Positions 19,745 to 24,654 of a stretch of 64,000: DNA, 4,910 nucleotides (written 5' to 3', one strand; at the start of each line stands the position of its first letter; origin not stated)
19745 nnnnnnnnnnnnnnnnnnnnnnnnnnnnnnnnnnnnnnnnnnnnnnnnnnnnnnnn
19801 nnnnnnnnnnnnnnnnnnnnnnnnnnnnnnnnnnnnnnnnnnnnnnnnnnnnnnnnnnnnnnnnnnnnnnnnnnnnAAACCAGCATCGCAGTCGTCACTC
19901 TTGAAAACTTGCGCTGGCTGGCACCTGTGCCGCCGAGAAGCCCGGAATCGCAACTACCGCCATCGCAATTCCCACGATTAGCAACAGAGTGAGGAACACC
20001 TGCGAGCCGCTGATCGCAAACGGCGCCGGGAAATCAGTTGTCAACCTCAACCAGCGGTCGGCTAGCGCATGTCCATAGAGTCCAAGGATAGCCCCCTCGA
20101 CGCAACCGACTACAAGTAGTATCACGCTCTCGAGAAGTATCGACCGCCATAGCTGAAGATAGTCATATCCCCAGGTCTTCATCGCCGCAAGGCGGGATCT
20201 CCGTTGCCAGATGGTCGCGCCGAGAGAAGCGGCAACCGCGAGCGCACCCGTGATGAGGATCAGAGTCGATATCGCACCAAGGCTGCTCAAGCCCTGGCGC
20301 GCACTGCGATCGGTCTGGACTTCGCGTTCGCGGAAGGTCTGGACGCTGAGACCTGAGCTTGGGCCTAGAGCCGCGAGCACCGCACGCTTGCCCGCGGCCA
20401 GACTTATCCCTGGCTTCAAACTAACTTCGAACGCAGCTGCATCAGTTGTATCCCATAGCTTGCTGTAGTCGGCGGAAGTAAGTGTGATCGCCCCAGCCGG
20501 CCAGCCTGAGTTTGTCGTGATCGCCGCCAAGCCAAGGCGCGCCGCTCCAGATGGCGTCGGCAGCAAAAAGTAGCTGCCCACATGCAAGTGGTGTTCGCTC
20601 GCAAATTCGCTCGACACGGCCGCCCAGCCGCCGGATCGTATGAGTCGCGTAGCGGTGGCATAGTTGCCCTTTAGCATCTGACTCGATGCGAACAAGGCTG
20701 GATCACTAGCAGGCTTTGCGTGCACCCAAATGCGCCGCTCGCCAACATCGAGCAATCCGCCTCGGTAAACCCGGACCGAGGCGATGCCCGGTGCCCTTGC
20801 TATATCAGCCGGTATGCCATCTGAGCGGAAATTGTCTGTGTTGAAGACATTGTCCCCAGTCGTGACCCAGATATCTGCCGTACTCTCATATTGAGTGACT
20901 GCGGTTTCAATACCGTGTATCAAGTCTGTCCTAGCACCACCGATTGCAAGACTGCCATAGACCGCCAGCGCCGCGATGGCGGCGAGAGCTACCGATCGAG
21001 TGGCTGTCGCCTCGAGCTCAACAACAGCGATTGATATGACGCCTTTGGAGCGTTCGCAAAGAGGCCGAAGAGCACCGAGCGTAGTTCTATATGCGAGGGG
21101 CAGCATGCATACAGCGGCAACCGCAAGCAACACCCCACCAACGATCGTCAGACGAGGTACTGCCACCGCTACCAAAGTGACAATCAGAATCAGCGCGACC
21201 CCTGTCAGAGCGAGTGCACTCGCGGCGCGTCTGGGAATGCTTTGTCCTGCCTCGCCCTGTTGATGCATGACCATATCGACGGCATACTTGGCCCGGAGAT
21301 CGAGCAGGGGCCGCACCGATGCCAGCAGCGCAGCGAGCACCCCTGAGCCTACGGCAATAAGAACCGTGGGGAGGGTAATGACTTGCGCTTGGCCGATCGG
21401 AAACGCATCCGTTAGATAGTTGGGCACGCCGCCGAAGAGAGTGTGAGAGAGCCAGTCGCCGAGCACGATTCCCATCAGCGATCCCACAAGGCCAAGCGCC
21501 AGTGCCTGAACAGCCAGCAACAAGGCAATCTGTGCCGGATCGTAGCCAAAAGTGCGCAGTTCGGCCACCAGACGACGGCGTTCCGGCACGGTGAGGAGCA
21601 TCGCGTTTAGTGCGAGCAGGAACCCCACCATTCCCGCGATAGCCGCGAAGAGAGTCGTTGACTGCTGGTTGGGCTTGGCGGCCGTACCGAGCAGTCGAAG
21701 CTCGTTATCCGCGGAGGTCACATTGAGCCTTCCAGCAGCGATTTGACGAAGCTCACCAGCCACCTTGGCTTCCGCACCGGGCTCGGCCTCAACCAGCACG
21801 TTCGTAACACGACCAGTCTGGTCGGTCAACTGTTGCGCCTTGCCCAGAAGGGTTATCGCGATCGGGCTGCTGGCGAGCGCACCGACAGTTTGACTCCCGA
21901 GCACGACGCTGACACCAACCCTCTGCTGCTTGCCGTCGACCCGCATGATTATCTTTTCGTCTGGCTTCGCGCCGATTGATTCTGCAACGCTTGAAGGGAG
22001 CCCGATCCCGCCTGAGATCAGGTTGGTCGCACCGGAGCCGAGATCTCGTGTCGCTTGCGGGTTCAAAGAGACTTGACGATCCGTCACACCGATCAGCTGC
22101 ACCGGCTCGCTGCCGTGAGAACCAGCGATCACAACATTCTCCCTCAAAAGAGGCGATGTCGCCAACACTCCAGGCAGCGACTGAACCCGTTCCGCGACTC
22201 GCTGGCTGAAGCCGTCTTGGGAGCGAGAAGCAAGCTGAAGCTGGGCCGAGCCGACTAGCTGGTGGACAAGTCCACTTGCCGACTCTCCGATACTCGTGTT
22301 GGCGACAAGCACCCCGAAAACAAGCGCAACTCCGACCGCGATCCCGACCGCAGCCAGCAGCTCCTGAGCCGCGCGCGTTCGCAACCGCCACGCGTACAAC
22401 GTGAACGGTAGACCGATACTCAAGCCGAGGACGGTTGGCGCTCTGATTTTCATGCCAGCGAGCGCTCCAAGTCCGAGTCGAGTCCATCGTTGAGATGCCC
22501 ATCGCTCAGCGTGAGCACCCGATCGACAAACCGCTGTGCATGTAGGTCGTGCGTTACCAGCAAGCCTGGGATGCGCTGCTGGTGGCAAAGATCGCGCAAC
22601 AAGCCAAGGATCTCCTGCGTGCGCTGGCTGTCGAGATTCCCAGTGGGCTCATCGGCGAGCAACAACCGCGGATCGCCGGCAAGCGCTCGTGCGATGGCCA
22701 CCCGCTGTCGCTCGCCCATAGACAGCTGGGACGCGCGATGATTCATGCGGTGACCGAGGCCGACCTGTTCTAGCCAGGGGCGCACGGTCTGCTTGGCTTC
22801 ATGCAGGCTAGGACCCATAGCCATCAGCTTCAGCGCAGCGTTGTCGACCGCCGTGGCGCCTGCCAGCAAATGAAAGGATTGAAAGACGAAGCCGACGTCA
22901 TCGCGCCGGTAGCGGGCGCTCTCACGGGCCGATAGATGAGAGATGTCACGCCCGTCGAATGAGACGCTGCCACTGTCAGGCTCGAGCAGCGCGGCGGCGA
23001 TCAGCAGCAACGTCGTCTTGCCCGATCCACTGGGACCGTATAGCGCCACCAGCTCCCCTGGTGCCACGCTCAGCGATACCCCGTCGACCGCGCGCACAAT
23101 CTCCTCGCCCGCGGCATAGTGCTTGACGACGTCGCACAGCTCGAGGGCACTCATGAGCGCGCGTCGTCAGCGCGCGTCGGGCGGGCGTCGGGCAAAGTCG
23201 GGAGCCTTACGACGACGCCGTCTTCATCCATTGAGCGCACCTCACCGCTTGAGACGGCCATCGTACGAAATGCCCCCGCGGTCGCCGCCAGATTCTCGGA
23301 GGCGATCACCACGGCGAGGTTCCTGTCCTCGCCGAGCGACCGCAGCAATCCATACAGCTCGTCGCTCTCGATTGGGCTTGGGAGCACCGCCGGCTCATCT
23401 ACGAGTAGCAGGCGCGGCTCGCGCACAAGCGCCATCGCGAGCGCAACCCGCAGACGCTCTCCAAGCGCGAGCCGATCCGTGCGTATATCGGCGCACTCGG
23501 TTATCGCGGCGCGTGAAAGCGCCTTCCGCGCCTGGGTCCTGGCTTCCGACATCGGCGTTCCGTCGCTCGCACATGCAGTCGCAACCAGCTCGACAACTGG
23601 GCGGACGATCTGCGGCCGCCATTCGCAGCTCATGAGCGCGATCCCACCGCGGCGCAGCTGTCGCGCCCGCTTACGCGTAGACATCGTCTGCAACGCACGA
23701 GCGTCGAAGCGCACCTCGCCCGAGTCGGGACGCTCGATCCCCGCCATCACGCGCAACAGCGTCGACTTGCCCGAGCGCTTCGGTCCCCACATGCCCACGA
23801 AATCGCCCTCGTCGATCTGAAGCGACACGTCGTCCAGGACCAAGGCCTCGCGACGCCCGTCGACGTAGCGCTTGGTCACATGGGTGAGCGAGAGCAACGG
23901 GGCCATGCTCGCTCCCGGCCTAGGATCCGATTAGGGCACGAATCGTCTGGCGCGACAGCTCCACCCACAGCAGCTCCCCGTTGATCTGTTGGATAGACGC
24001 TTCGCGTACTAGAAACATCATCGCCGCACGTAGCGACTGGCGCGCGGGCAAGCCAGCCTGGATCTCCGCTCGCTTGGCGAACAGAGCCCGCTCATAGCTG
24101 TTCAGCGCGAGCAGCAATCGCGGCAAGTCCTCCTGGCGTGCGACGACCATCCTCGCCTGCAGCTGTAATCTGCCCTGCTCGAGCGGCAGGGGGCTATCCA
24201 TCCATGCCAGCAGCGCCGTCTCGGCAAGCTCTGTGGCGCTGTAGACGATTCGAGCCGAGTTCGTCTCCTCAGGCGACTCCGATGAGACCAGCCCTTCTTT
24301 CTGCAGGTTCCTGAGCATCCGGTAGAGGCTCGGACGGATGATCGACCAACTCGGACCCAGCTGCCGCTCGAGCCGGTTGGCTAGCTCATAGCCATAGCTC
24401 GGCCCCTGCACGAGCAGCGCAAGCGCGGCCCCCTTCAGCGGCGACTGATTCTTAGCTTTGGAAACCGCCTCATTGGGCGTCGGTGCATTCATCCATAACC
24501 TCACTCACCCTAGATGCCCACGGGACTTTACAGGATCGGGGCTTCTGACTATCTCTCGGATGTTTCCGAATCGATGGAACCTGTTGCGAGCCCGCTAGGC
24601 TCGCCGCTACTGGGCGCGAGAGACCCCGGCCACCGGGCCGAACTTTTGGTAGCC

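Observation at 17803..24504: padR-NBD-NBD-FtsX permease-class IB terpene synthase-iclR unit: candidate terpenoid synthesis, export and sensing system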

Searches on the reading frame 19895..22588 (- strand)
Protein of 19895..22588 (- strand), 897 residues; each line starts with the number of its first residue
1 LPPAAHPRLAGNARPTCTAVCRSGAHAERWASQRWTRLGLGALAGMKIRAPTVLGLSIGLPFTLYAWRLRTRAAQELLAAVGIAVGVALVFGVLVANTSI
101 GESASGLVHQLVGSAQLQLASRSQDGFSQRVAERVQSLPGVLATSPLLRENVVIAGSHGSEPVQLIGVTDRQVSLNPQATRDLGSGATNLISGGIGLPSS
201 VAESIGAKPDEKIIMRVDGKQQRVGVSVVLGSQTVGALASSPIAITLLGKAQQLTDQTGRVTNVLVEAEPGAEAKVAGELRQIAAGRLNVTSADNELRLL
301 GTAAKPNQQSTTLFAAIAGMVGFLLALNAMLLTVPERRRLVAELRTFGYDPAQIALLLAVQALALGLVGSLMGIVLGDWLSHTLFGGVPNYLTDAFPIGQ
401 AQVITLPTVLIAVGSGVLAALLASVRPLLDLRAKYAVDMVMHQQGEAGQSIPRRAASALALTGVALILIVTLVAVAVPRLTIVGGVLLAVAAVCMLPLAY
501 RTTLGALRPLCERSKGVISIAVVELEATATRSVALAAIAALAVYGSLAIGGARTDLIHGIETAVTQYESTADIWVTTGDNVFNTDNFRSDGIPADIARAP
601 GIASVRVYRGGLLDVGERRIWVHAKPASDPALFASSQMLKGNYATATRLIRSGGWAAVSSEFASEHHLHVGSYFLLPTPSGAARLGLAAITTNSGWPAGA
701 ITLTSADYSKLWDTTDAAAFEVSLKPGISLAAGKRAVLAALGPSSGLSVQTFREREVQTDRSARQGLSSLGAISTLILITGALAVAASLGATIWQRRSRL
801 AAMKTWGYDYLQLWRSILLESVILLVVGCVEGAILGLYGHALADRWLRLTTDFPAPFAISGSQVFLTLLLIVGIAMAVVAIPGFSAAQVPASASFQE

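Call 3: search_protein_families(library=pfam, proteins=[window:19895-22588:-], max_evalue=0.01)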
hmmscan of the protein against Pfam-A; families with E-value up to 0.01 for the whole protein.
window:19895-22588:- (897 aa): 1 family
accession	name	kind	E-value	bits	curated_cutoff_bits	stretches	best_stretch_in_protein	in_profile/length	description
PF02687.27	FtsX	-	2.1e-20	73.4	25.5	2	313-432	2-116/120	FtsX-like permease C-terminal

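Call 4: search_protein_families(library=ncbifam, proteins=[window:19895-22588:-], max_evalue=0.01)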
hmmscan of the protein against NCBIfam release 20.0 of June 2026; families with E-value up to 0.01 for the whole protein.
window:19895-22588:- (897 aa): 5 families
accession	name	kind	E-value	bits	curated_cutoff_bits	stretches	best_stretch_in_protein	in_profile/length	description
TIGR02212.1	lolCE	equivalog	2.6e-13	49.7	362.45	1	77-379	25-337/411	lipoprotein-releasing ABC transporter permease subunit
NF008357.0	PRK11146.1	exception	3.7e-05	22.7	439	1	76-382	27-343/414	lipoprotein-releasing ABC transporter permease subunit LolE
NF008076.0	PRK10814.1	exception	4.9e-05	22.5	473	2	327-390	283-346/399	lipoprotein-releasing ABC transporter permease subunit LolC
TIGR03434.1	ADOP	subfamily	0.00017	19.8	622.3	1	746-894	253-398/803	ADOP family duplicated permease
TIGR02213.1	lolE_release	exception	0.00031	19.7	540.35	1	77-381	25-339/411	lipoprotein-releasing ABC transporter permease subunit LolE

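Call 35: search_solved_structures(query=window:19895-22453:-, max_evalue=0.01)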
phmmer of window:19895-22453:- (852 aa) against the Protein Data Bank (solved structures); distinct sequences matched with E-value up to 0.01: 9.
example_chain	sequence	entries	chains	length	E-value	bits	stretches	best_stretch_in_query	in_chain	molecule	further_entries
9w2w_A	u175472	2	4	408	1.7e-05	26.4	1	11-340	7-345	LolF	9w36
9w35_A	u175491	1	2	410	1.9e-05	26.2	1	11-340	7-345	LolF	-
9w37_A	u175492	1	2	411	1.9e-05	26.2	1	11-340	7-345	LolF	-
7arh_E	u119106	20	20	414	4.9e-05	24.9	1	9-336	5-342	Lipoprotein-releasing system transmembrane protein LolE | Lipoprotein transporter subunit LolE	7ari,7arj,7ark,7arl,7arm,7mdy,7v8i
7mdx_B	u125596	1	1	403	6.9e-05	24.4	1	13-336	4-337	Lipoprotein-releasing system transmembrane protein LolE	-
7arh_C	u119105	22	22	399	0.00021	22.8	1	703-846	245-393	Lipoprotein-releasing ABC transporter permease subunit LolC | Lipo-releasing system transmembrane protein lolC | Lipoprotein-releasing system transmembrane prot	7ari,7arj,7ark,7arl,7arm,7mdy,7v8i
7mdx_A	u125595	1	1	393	0.00043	21.8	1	705-842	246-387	Lipoprotein-releasing system transmembrane protein LolC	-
9rli_E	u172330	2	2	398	0.0014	20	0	9-128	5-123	Lipoprotein-releasing system transmembrane protein LolE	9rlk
5xu1_M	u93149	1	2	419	0.004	18.6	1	264-378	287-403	ABC transporter permeae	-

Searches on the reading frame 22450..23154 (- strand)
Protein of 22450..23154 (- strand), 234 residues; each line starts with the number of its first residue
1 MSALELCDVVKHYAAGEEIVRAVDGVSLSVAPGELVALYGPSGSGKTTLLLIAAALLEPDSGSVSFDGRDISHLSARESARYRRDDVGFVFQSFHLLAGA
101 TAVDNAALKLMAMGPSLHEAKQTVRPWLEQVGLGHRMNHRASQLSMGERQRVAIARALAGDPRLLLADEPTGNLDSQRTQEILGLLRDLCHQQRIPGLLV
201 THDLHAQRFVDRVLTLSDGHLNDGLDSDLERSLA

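Call 3: search_protein_families(library=pfam, proteins=[window:22450-23154:-], max_evalue=0.01)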
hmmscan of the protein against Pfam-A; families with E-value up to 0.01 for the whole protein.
window:22450-23154:- (234 aa): 8 families
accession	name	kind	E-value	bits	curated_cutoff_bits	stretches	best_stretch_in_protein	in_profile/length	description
PF00005.33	ABC_tran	-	1.2e-35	123.5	25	1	24-171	2-136/137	ABC transporter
PF13304.12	AAA_21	-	4.2e-08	34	27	1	35-58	1-24/304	AAA domain, putative AbiEii toxin, Type IV TA system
PF13191.12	AAA_16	-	0.00047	21.1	32.6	1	32-80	24-64/167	AAA ATPase domain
PF13481.12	AAA_25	-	0.00047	20.3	27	1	31-55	31-55/195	AAA domain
PF13555.12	AAA_29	-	0.00066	19.8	27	1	24-64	13-52/61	P-loop containing region of AAA domain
PF13401.12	AAA_22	-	0.0013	19.5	27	1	35-200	7-121/130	AAA domain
PF01637.24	ATPase_2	-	0.0031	17.8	33.2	1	32-88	19-79/225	ATPase domain predominantly from Archaea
PF25199.1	nSTAND_NTPase5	-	0.0042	17.3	34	1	28-58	36-66/145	Novel STAND NTPase 5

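Call 4: search_protein_families(library=ncbifam, proteins=[window:22450-23154:-], max_evalue=0.01)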
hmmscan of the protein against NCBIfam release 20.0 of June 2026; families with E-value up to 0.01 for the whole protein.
window:22450-23154:- (234 aa): 191 families (the best 25 are shown)
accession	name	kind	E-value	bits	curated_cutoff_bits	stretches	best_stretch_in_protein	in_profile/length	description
TIGR02211.1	LolD_lipo_ex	equivalog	2.6e-63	213.5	307.75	1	7-222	5-220/221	lipoprotein-releasing ABC transporter ATP-binding protein LolD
NF008639.0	PRK11629.1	equivalog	5.6e-58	196.1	360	1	7-225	10-228/234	lipoprotein-releasing ABC transporter ATP-binding protein LolD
TIGR02673.1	FtsE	equivalog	2.1e-56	191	264.85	1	5-219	3-213/214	cell division ATP-binding protein FtsE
NF007879.0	PRK10584.1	equivalog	9.6e-53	179.2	336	1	4-223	7-226/228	putative ABC transporter ATP-binding protein YbbA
TIGR02982.1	heterocyst_DevA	subfamily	2e-52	177.9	295.8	1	8-221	6-219/220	ABC exporter ATP-binding subunit, DevA family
NF007826.0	PRK10535.1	equivalog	3.9e-51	174.1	966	1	3-221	4-221/648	macrolide ABC transporter ATP-binding protein/permease MacB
NF038007.1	ABC_ATP_DarD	equivalog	1.1e-50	172.1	375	1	5-221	3-218/218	darobactin export ABC transporter ATP-binding protein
TIGR03608.1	L_ocin_972_ABC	subfamily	4.9e-48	163.3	254.85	1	21-216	12-206/206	putative bacteriocin export ABC transporter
TIGR02315.1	ABC_phnC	equivalog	4.5e-46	157.2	266.1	1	4-221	2-224/243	phosphonate ABC transporter ATP-binding protein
TIGR00968.1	3a0106s01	subfamily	2.5e-45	154.9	342.75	1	20-222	13-210/237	sulfate ABC transporter ATP-binding protein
NF008105.0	PRK10851.1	equivalog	1.3e-44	152.4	502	1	21-222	16-216/362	sulfate/thiosulfate ABC transporter ATP-binding protein CysA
TIGR03265.1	PhnT2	equivalog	2.1e-44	152.2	457.7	1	7-221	8-213/353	putative 2-aminoethylphosphonate ABC transporter ATP-binding protein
TIGR02314.1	ABC_MetN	equivalog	1e-43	149.7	499.7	1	5-221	3-219/343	methionine ABC transporter ATP-binding protein MetN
TIGR03005.1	ectoine_ehuA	equivalog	1.6e-43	148.8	345.4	1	8-222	5-226/252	ectoine/hydroxyectoine ABC transporter ATP-binding protein EhuA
NF007027.0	PRK09493.1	equivalog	4.1e-41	140.9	379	1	5-224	3-218/240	glutamine ABC transporter ATP-binding protein GlnQ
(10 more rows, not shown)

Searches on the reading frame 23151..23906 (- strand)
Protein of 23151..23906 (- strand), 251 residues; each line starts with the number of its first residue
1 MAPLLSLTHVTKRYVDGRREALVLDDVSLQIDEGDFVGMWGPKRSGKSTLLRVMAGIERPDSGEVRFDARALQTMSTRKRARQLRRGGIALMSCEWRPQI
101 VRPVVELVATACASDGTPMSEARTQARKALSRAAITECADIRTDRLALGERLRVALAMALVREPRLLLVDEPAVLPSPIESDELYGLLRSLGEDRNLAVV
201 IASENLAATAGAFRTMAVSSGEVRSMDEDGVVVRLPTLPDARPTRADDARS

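Call 3: search_protein_families(library=pfam, proteins=[window:23151-23906:-], max_evalue=0.01)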
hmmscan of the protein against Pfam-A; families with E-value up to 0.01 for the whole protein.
window:23151-23906:- (251 aa): 1 family
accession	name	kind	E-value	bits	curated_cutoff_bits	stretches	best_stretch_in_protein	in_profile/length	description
PF00005.33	ABC_tran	-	1.8e-22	80.9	25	1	24-173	1-136/137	ABC transporter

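Call 4: search_protein_families(library=ncbifam, proteins=[window:23151-23906:-], max_evalue=0.01)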
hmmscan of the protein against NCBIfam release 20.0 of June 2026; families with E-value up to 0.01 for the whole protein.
window:23151-23906:- (251 aa): 177 families (the best 25 are shown)
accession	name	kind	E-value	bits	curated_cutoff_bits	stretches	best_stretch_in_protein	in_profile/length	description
TIGR02211.1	LolD_lipo_ex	equivalog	1.8e-30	106.2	307.75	1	5-223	2-219/221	lipoprotein-releasing ABC transporter ATP-binding protein LolD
TIGR03873.1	F420-0_ABC_ATP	hypoth_equivalog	2.3e-28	99.2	372.4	1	20-210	13-201/256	putative F420-0 ABC transporter ATP-binding protein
NF008639.0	PRK11629.1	equivalog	3.1e-28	98.8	360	1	3-221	5-222/234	lipoprotein-releasing ABC transporter ATP-binding protein LolD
TIGR02673.1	FtsE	equivalog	5.1e-28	98.2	264.85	1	5-207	2-198/214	cell division ATP-binding protein FtsE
TIGR02315.1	ABC_phnC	equivalog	3.2e-27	95.5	266.1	1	5-222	2-223/243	phosphonate ABC transporter ATP-binding protein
TIGR04520.1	ECF_ATPase_1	equivalog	2.5e-25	89.4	315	1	6-227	2-218/269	energy-coupling factor transporter ATPase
TIGR00968.1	3a0106s01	subfamily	8.3e-25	87.7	342.75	1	8-236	4-222/237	sulfate ABC transporter ATP-binding protein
TIGR04406.1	LPS_export_lptB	equivalog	3.1e-24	85.6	240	1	5-212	2-201/239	LPS export ABC transporter ATP-binding protein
NF040933.2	ABC_arch_GlcV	equivalog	4.1e-24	85.1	450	1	6-173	4-169/357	glucose ABC transporter ATP-binding protein GlcV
NF006987.0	PRK09452.1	equivalog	6.3e-24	84.4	482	1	3-172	16-174/378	spermidine/putrescine ABC transporter ATP-binding protein PotA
NF043075.1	MMSYN1_0197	equivalog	5.9e-23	81.4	550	1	4-172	2-159/341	spermidine/putrescine ABC transporter ATP-binding protein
TIGR04521.1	ECF_ATPase_2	equivalog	6.9e-23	81.1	330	1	7-222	3-222/279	energy-coupling factor transporter ATPase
TIGR02982.1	heterocyst_DevA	subfamily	1.1e-22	80.8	295.8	1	5-207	2-203/220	ABC exporter ATP-binding subunit, DevA family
NF007027.0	PRK09493.1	equivalog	1.2e-22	80.4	379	1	8-230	5-221/240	glutamine ABC transporter ATP-binding protein GlnQ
NF007082.0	PRK09536.1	equivalog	1.9e-22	79.9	537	1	20-174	15-168/402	corrinoid ABC transporter ATPase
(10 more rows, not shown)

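Call 36: search_solved_structures(query=window:23151-23906:-, max_evalue=1e-20, show_alignments=1)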
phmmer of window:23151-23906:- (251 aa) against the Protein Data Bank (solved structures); distinct sequences matched with E-value up to 1e-20: 15.
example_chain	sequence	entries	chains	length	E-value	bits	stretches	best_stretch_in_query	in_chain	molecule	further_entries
8s7v_K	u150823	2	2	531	2.9e-25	92.3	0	4-208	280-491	Glycine betaine/carnitine/choline transport ATP-binding protein OpuCA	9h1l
7v8l_D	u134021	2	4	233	1.9e-22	83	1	4-221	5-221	Lipoprotein-releasing system ATP-binding protein LolD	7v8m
7mdy_D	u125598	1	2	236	2e-22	83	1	4-221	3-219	Lipoprotein-releasing system ATP-binding protein LolD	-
9rlc_D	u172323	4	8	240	2.1e-22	82.9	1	4-221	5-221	Lipoprotein-releasing system ATP-binding protein LolD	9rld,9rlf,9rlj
9rle_D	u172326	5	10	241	2.1e-22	82.9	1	4-221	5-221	Lipoprotein-releasing system ATP-binding protein LolD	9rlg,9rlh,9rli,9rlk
7arh_F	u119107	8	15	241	2.2e-22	82.9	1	4-221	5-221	Lipoprotein-releasing system ATP-binding protein LolD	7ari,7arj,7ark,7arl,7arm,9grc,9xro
7mdx_D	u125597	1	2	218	3.8e-22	82.1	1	4-209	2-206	Lipoprotein-releasing system ATP-binding protein LolD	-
7v8i_D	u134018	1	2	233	5.1e-22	81.6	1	4-221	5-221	Lipoprotein-releasing system ATP-binding protein LolD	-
9gvk_D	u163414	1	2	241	5.7e-22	81.5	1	4-221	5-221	Lipoprotein-releasing system ATP-binding protein LolD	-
7msc_x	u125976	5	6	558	2.3e-21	79.5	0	15-66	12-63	Energy-dependent translational throttle protein EttA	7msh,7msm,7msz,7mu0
3dhw_C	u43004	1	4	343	2.6e-21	79.3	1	5-239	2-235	Methionine import ATP-binding protein metN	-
5xu1_A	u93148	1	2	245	4.9e-21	78.4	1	2-224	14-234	ABC transporter ATP-binding protein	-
6cvl_C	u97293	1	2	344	5.4e-21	78.3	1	4-239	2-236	MetN nucleotide-binding subunit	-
3tui_C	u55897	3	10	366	5.5e-21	78.3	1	4-239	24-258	Methionine import ATP-binding protein MetN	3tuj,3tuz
8idb_A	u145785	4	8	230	6.8e-21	78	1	4-205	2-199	Cell division ATP-binding protein FtsE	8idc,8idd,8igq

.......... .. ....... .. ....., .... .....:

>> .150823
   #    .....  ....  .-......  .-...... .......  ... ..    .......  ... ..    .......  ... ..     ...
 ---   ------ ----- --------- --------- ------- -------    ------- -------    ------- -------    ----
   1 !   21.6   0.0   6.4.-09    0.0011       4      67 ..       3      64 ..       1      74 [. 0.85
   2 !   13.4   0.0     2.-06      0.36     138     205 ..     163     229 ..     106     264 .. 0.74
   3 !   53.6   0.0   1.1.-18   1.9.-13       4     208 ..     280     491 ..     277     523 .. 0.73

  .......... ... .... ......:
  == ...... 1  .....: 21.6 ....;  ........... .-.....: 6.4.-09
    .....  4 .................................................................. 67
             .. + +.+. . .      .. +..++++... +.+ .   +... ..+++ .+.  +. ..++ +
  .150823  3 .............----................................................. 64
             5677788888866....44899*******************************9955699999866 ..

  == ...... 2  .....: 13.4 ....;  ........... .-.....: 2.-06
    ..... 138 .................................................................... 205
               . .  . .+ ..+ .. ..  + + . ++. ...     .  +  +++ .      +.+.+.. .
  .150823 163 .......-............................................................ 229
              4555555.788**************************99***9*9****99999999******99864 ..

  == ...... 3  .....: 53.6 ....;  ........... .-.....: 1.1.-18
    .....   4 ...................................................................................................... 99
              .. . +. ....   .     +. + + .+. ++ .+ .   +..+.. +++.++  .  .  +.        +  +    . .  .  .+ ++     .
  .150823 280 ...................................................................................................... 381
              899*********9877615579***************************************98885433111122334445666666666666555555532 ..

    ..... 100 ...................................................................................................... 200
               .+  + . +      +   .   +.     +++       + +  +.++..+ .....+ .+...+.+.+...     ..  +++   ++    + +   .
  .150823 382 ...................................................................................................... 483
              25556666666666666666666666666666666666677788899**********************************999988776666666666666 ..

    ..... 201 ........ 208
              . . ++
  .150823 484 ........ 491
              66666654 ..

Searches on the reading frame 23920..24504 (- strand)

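Call 3: search_protein_families(library=pfam, proteins=[window:23920-24504:-], max_evalue=0.01)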
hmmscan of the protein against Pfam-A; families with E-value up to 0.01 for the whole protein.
window:23920-24504:- (194 aa): 2 families
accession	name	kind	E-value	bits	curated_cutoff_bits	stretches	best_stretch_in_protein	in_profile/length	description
PF03551.20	PadR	-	8.9e-12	45.3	27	1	28-92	2-67/75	Transcriptional regulator PadR-like family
PF01978.25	TrmB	-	0.002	18.4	25.6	1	28-91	15-65/68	Sugar-specific transcriptional regulator TrmB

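Call 4: search_protein_families(library=ncbifam, proteins=[window:23920-24504:-], max_evalue=0.01)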
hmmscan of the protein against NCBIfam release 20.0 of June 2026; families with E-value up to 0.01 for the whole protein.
window:23920-24504:- (194 aa): 4 families
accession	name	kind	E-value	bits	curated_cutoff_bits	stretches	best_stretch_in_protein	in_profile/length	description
TIGR03433.1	padR_acidobact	paralog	1.1e-05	25.4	101.8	1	28-91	10-74/101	PadR family transcriptional regulator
TIGR02719.1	repress_PhaQ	equivalog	0.00015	22.1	139.35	1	37-104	39-105/138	poly-beta-hydroxybutyrate-responsive repressor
TIGR02337.1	HpaR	equivalog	0.0042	16.9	121.2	1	48-102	47-99/130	homoprotocatechuate degradation operon regulator HpaR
NF053635.1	TransRegRv3488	equivalog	0.0045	17.2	140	0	57-98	40-81/98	Rv3488 family transcriptional regulator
